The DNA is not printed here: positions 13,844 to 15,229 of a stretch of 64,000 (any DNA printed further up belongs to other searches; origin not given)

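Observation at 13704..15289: Low-GC insertion carrying a Fic-family gene with Arg in place of the catalytic His, splitting an ahcY-mtnA pair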

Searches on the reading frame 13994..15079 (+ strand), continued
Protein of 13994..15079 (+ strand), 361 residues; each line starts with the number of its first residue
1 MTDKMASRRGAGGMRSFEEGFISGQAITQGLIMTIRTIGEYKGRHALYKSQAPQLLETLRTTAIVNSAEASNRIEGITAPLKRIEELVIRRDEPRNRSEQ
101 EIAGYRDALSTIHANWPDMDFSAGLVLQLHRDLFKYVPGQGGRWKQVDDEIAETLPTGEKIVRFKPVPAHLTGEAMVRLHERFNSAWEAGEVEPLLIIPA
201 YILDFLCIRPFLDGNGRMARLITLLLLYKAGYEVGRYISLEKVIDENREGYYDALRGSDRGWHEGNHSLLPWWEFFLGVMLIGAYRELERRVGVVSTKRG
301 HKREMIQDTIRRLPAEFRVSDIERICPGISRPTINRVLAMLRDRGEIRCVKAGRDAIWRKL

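Call 10: find_encoding_contigs(protein=P0001, flank=10000, max_places=10)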
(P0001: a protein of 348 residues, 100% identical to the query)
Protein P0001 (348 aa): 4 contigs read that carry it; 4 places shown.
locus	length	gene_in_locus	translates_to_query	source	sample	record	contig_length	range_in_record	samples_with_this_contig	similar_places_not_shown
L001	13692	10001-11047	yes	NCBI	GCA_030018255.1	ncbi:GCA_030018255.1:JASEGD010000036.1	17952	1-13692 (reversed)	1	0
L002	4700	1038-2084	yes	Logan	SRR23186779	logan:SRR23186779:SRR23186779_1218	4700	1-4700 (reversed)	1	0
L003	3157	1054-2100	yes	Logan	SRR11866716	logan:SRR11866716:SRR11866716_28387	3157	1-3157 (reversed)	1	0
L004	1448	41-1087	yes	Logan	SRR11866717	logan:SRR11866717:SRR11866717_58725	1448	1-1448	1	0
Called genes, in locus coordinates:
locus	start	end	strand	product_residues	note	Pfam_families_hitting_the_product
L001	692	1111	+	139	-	-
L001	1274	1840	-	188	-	-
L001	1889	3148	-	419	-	PF13537:GATase_7 (faint), PF00733:Asn_synthase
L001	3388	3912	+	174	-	PF13489:Methyltransf_23, PF08241:Methyltransf_11, PF08242:Methyltransf_12 (faint), PF13649:Methyltransf_25 (faint)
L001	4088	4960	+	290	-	PF00535:Glycos_transf_2, PF10111:Glyco_tranf_2_2 (weak), PF13641:Glyco_tranf_2_3 (weak)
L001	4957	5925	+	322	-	PF01073:3Beta_HSD, PF01370:Epimerase, PF04321:RmlD_sub_bind, PF16363:GDP_Man_Dehyd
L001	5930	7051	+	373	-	PF00483:NTP_transferase, PF12804:NTP_transf_3 (weak), PF24894:Hexapep_GlmU (weak), PF25084:LbH_EIF2B, PF00132:Hexapep, PF25087:GMPPB_C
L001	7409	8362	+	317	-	PF01370:Epimerase, PF02719:Polysacc_synt_2, PF04321:RmlD_sub_bind, PF16363:GDP_Man_Dehyd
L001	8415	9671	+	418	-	PF05221:AdoHcyase, PF02826:2-Hacid_dh_C, PF00670:AdoHcyase_NAD, PF07991:KARI_N (weak)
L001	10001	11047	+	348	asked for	PF02661:Fic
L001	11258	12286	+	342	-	PF01008:IF-2B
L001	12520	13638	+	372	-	PF00483:NTP_transferase, PF12804:NTP_transf_3, PF25084:LbH_EIF2B (weak), PF25087:GMPPB_C, PF00132:Hexapep (weak)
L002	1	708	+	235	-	?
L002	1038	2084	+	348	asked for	PF02661:Fic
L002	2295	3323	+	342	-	PF01008:IF-2B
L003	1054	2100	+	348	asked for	PF02661:Fic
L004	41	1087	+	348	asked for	PF02661:Fic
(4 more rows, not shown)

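Call 11: find_encoding_contigs(protein=P0121, flank=10000, max_places=6)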
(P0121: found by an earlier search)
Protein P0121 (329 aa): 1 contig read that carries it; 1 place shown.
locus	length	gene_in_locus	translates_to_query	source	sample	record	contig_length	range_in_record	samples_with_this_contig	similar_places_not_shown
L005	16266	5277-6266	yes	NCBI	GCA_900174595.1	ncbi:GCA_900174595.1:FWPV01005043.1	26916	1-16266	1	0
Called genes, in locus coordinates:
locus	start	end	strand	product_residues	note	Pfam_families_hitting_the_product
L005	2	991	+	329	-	?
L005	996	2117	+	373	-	PF00483:NTP_transferase, PF12804:NTP_transf_3 (weak), PF24894:Hexapep_GlmU (weak), PF25084:LbH_EIF2B, PF00132:Hexapep, PF25087:GMPPB_C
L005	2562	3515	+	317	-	PF01370:Epimerase, PF02719:Polysacc_synt_2, PF04321:RmlD_sub_bind, PF16363:GDP_Man_Dehyd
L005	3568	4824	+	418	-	PF05221:AdoHcyase, PF02826:2-Hacid_dh_C, PF00670:AdoHcyase_NAD, PF07991:KARI_N (weak)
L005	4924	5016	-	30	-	-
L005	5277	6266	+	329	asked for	PF02661:Fic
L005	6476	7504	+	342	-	PF01008:IF-2B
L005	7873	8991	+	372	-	PF00483:NTP_transferase, PF12804:NTP_transf_3, PF25084:LbH_EIF2B (weak), PF25087:GMPPB_C, PF00132:Hexapep (weak)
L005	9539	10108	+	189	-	PF00156:Pribosyltran (weak)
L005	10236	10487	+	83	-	PF04316:FlgM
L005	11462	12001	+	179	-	PF02482:Ribosomal_S30AE, PF16321:Ribosom_S30AE_C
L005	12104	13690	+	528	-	PF13487:HD_5, PF01966:HD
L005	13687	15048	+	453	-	PF13487:HD_5, PF01966:HD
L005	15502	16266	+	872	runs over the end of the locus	PF07517:SecA_DEAD, PF00270:DEAD (faint), PF01043:SecA_PP_bind, PF21090:P-loop_SecA, PF07516:SecA_SW, PF02810:SEC-C (weak)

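Call 12: find_encoding_contigs(protein=P0122, flank=10000, max_places=6)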
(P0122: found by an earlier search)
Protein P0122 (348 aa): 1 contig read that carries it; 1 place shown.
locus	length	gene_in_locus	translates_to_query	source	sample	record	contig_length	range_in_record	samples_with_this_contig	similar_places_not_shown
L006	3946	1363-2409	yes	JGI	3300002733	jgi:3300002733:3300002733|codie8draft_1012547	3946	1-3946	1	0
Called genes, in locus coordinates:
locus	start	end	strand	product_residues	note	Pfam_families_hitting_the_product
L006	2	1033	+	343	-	?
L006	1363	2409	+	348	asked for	PF02661:Fic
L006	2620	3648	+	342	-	PF01008:IF-2B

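Call 18: search_protein_families(library=ncbifam, proteins=[window:14033-15079:+], max_evalue=0.01)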
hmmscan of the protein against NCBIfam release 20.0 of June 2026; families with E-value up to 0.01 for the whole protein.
window:14033-15079:+ (348 aa): 2 families
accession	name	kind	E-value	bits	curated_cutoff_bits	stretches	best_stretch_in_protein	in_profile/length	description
NF046030.1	ProtAdlyltaseSoFic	equivalog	6e-08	32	550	1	55-244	60-241/361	protein adenylyltransferase Fic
TIGR02613.1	mob_myst_B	hypoth_equivalog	2.3e-06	27.6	124.4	1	193-247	120-175/186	mobile mystery protein B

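Call 19: search_protein_families(library=padloc, proteins=[window:14033-15079:+], max_evalue=0.1)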
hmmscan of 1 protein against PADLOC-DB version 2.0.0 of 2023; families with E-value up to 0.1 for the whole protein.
window:14033-15079:+ (348 aa): 7 families
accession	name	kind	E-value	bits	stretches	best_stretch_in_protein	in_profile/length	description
PDLC03963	SoFic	-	4.9e-34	116.3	1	13-344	24-348/361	-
PDLC04839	PDC-S04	-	2.3e-09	35.2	1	103-243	54-184/205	-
PDLC04840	PDC-S04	-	4e-07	28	1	52-217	13-174/227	-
PDLC04966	PDC-S24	-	1.2e-05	22.4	1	138-243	262-366/497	-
PDLC04837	PDC-S04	-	2e-05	22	1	162-215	135-184/234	-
PDLC04836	PDC-S04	-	3.5e-05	21.1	1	151-211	128-184/244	-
PDLC04838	PDC-S04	-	4.3e-05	21.4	1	96-239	51-188/209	-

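Call 36: search_dna_similar(query=window:14033-15079:+, collection=plasmids, mode=protein, max_rows=15)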
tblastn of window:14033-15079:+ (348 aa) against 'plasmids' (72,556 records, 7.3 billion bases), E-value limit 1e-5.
Records with a match: 429; places in all: 480; records where one place covers at least 80% of the query: 238.
Best place of each record, by identity: 60-80% 1; <60% 428.
By first word of the organism name: Bacillus 115; Pantoea 41; Agrobacterium 25; Sinorhizobium 23; Rhizobium 22; Phaeobacter 17; Acetobacter 16; Thermus 12; Ralstonia 11; Vibrio 7; and 77 more.
By predicted mobility (MOB-suite, as given by PLSDB): non-mobilizable 281; conjugative 109; mobilizable 39.
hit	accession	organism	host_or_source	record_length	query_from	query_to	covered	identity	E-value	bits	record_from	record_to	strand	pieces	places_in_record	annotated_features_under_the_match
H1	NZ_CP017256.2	Clostridium taeniosporum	microbial cells,Lake Mainaki silt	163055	1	348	100%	48.3%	3e-100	331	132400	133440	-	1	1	Fic family protein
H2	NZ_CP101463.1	Exiguobacterium aurantiacum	water,poultry farm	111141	1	347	100%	46.1%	5e-95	316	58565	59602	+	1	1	Fic family protein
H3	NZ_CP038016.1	Paenisporosarcina antarctica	Antarctica: Sea off King George Island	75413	1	347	100%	44.4%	8e-84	283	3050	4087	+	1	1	Fic family protein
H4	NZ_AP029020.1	Acidovorax sp. DW039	Lemna minor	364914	1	348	100%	43.4%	4e-92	308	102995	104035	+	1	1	Fic family protein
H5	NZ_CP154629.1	Acetoanaerobium noterae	cell culture,Sludge of a digestion ...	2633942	22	348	94%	41.5%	2e-78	268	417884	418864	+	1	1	none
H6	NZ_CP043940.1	Paucilactobacillus nenjiangensis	pure culture,fermented vegetable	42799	1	345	99%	35.3%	1e-63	226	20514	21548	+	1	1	Fic family protein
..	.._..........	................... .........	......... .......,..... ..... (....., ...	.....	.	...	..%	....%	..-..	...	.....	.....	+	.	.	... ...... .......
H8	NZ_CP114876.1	Lactiplantibacillus plantarum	Cheese,Traditional cheese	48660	1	345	99%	35.0%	4e-62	221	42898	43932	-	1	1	Fic family protein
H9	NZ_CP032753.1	Lactiplantibacillus argentoratensis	whole organism,fermented cassava roots ...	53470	1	345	99%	35.0%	4e-62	221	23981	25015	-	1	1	Fic family protein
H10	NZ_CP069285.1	Lactiplantibacillus plantarum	Cell,Ripening beef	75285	1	345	99%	35.0%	4e-62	221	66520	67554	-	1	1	Fic family protein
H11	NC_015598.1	Lactobacillus kefiranofaciens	-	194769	4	341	97%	35.4%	3e-65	230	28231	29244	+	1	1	Fic family protein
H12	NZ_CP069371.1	Neotabrizicola shimadae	microbial biofilm,biofilm, Nakabusa ...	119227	14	348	96%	32.9%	5e-36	145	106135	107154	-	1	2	Fic family protein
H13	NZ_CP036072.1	Bacillus wiedmannii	cell culture,soil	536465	1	348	100%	31.2%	3e-47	178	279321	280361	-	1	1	Fic family protein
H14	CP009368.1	Bacillus cereus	-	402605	1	348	100%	31.2%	7e-47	177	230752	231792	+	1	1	fic/DOC family protein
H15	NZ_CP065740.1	Bacillus tropicus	-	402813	1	348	100%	31.2%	7e-47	177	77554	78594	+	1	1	Fic family protein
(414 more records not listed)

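Call 37: search_dna_similar(query=window:14033-15079:+, collection=phages, mode=protein, max_rows=10)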
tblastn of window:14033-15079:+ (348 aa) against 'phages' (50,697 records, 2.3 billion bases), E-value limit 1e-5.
Records with a match: 17; places in all: 17; records where one place covers at least 80% of the query: 4.
Best place of each record, by identity: <60% 17.
By first word of the organism name: Streptococcus 10; Bacteriophage 5; Syntrophomonadaceae 1; Mycobacterium 1.
By host as written in the record: - 5; Streptococcus pyogenes MGAS315 2; Syntrophomonadaceae 1; Mycobacterium abscessus GD12 1; Streptococcus halotolerans HTS9 1; Streptococcus thoraltensis DSM_12221 1; Streptococcus pyogenes ERR485801 1; Streptococcus pyogenes MGAS10750 1; and 4 more.
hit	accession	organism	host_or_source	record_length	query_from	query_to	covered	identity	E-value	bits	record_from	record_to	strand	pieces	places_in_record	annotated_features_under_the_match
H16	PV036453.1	Syntrophomonadaceae phage IMGVR 15540650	Syntrophomonadaceae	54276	1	345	99%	41.6%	8e-74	253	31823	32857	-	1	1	hypothetical protein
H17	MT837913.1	Bacteriophage sp.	human fecal samples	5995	18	347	95%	40.8%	6e-73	251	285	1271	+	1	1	record has no annotation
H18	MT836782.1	Bacteriophage sp.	human fecal samples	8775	46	345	86%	24.4%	1e-7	60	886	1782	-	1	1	record has no annotation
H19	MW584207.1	Mycobacterium phage prophiGD12-2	Mycobacterium abscessus GD12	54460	45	277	67%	30.3%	3e-13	77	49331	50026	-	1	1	82: Fic family protein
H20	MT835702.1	Bacteriophage sp.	human fecal samples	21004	42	330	83%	22.8%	2e-7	59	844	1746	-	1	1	record has no annotation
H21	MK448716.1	Streptococcus phage Javan249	Streptococcus halotolerans HTS9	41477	53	266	61%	25.6%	9e-7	57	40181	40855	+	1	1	MloA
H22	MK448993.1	Streptococcus phage Javan616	Streptococcus thoraltensis DSM_12221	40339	53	266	61%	25.3%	2e-6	56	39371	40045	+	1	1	MloA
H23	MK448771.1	Streptococcus phage Javan481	Streptococcus pyogenes ERR485801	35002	53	265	61%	24.4%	4e-6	55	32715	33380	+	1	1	MloA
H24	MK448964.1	Streptococcus phage Javan502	Streptococcus pyogenes MGAS10750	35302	53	265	61%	24.4%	4e-6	55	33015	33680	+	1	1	MloA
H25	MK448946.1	Streptococcus phage Javan456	Streptococcus pyogenes ERR111888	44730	53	265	61%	24.3%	5e-6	54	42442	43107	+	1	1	MloA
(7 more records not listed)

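Call 38: find_encoding_contigs(protein=P0072, flank=6000, max_places=2)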
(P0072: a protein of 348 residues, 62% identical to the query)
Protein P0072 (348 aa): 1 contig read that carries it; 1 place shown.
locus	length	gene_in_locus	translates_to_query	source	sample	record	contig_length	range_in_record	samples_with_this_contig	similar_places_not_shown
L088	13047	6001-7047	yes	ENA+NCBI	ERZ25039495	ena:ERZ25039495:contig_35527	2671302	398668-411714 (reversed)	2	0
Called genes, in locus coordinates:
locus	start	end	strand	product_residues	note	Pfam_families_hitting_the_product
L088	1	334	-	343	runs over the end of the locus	PF00356:LacI, PF00532:Peripla_BP_1, PF13407:Peripla_BP_4, PF13377:Peripla_BP_3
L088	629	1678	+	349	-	PF08240:ADH_N, PF16912:Glu_dehyd_C, PF00107:ADH_zinc_N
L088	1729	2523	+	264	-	PF00106:adh_short, PF08659:KR, PF13561:adh_short_C2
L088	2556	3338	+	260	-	PF00106:adh_short, PF08659:KR, PF13561:adh_short_C2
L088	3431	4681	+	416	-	PF00364:Biotin_lipoyl, PF25997:BSH_YhbJ (weak), PF26018:BSH_RND_rel (faint), PF02817:E3_binding, PF00198:2-oxoacid_dh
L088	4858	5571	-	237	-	-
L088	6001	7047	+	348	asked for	PF02661:Fic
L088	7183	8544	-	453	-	PF05167:DUF711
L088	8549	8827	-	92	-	PF13740:ACT_6, PF01842:ACT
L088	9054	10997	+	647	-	PF00072:Response_reg, PF13379:NMT1_2, PF01584:CheW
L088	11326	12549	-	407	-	PF00563:EAL, PF08668:HDOD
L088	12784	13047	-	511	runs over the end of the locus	PF00128:Alpha-amylase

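Call 39: find_encoding_contigs(protein=P0036, flank=6000, max_places=2)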
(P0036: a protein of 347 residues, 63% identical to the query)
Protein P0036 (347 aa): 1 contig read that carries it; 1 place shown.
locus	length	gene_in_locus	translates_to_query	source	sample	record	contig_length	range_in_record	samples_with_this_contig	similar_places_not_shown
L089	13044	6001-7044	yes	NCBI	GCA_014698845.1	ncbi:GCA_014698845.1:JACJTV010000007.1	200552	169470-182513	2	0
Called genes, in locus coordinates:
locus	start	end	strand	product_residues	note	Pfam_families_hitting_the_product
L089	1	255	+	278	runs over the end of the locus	PF05621:TniB, PF13401:AAA_22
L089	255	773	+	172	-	PF06527:TniQ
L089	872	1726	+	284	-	PF08849:BrxA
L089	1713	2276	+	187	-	-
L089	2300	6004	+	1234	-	PF25796:BREX_BrxC_4th (weak), PF25791:WHD_BREX_BrxC (weak)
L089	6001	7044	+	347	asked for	PF02661:Fic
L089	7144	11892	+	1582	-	PF20473:MmeI_Mtase, PF07669:Eco57I, PF02384:N6_Mtase (weak)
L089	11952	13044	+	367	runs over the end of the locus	PF03235:GmrSD_N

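Call 40: find_encoding_contigs(protein=P0040, flank=6000, max_places=2)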
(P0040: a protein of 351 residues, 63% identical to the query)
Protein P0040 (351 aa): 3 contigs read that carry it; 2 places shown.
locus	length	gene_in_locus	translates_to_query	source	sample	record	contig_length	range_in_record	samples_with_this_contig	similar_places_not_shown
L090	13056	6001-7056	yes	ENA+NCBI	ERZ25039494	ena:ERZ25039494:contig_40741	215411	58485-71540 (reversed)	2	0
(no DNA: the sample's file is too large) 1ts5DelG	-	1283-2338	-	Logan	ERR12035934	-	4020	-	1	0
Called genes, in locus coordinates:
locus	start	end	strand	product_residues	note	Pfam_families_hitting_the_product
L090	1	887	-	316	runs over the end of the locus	PF00083:Sugar_tr, PF07690:MFS_1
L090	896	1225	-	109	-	PF11009:BrxC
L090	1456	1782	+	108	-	-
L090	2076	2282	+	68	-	PF00313:CSD, PF08206:OB_RNB (weak)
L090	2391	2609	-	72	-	PF01176:eIF-1a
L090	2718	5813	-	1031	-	PF25852:DUF6242_C (faint), PF02012:BNR (faint), PF13088:BNR_2 (faint), PF15902:Sortilin-Vps10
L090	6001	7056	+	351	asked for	PF02661:Fic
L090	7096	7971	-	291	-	PF01263:Aldose_epim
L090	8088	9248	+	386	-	PF13784:Fic_N, PF02661:Fic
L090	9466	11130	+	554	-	PF00989:PAS (weak), PF13188:PAS_8, PF13426:PAS_9 (faint), PF13185:GAF_2, PF00989:PAS (weak), PF08448:PAS_4, PF08447:PAS_3, PF00990:GGDEF, +1 more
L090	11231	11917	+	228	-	PF01464:SLT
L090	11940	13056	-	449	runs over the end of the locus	-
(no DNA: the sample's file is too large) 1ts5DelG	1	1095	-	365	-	?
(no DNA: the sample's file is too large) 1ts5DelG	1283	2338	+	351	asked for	PF02661:Fic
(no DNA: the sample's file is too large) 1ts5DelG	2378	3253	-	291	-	PF01263:Aldose_epim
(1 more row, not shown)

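Call 48: get_annotated_region(hit=H1, flank=3000)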
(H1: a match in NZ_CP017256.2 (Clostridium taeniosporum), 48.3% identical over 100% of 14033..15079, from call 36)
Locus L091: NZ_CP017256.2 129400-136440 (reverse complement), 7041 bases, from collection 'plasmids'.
description: Clostridium taeniosporum strain 1/k plasmid pCt3, complete sequence
organism: Clostridium taeniosporum (NCBI taxid 394958)
taxonomy: Bacteria; Bacillota; Clostridia; Eubacteriales; Clostridiaceae; Clostridium; Clostridium taeniosporum
host: -; source: microbial cells,Lake Mainaki silt; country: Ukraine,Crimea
typing (MOB-suite, as given by PLSDB): non-mobilizable
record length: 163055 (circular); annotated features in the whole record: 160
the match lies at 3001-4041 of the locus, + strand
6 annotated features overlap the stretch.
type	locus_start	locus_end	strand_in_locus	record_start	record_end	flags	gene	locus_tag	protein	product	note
CDS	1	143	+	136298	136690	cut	-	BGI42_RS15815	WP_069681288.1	YxeA family protein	-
CDS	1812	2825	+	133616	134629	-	-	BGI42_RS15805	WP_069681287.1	polysaccharide deacetylase family protein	GO:0005975 - carbohydrate metabolic process [Evidence IEA]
CDS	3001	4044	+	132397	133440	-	-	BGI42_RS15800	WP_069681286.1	Fic family protein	-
CDS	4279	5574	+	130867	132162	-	-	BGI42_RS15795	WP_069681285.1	DEAD/DEAH box helicase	-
CDS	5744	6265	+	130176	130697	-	-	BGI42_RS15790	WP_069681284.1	cysteine hydrolase family protein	-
CDS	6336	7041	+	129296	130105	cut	-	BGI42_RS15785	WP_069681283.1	MATE family efflux transporter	GO:0055085 - transmembrane transport [Evidence IEA]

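Call 49: get_annotated_region(hit=H2, flank=3000)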
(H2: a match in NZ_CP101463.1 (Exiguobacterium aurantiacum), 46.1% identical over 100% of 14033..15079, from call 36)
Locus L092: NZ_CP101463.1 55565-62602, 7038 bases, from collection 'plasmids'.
description: Exiguobacterium aurantiacum strain CX2 plasmid pCXA, complete sequence
organism: Exiguobacterium aurantiacum (NCBI taxid 33987)
taxonomy: Bacteria; Bacillota; Bacilli; Bacillales; ; Exiguobacterium; Exiguobacterium aurantiacum
host: -; source: water,poultry farm; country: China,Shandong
typing (MOB-suite, as given by PLSDB): mobilizable; relaxase MOBP
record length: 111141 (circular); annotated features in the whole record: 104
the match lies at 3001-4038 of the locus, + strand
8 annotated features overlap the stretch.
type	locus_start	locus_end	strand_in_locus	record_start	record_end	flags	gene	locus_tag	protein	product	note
CDS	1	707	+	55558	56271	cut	-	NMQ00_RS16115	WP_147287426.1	hypothetical protein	-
CDS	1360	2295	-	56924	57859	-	-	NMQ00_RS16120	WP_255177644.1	IS30 family transposase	-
CDS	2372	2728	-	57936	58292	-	-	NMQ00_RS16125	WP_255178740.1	hypothetical protein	-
CDS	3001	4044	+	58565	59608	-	-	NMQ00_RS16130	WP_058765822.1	Fic family protein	-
CDS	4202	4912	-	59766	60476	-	-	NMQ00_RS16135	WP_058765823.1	hypothetical protein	-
CDS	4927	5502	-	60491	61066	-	-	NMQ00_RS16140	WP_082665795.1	hypothetical protein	-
CDS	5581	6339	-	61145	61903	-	istB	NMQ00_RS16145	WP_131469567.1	IS21-like element helper ATPase IstB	-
CDS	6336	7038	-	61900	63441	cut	istA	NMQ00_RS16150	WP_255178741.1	IS21 family transposase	-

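Call 50: get_annotated_region(hit=H4, flank=3000)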
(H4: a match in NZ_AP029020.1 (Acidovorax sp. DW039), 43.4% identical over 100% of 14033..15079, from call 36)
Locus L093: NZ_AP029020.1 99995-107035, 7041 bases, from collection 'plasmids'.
description: Acidovorax sp. DW039 plasmid pACDW039_1, complete sequence
organism: Acidovorax sp. DW039 (NCBI taxid 3095606)
taxonomy: Bacteria; Pseudomonadota; Betaproteobacteria; Burkholderiales; Comamonadaceae; Acidovorax; Acidovorax sp. DW039
host: -; source: Lemna minor; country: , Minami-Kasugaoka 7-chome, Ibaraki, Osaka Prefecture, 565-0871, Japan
typing (MOB-suite, as given by PLSDB): mobilizable; relaxase MOBP,MOBP
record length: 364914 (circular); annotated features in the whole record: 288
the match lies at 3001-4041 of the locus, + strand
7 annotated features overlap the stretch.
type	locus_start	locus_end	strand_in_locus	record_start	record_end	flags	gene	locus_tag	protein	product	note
CDS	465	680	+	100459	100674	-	-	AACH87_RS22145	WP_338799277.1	hypothetical protein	-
CDS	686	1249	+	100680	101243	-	-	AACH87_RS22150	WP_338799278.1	hypothetical protein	-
CDS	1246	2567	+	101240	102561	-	-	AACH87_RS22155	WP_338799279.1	IS3 family transposase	-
CDS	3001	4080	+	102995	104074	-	-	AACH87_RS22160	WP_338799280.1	Fic family protein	-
CDS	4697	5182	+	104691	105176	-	-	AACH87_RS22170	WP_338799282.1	hypothetical protein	-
CDS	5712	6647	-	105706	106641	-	-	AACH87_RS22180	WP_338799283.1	LysR substrate-binding domain-containing protein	-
CDS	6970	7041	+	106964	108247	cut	-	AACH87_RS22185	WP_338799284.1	gallate dioxygenase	GO:0006725 - cellular aromatic compound metabolic process [Evidence IEA]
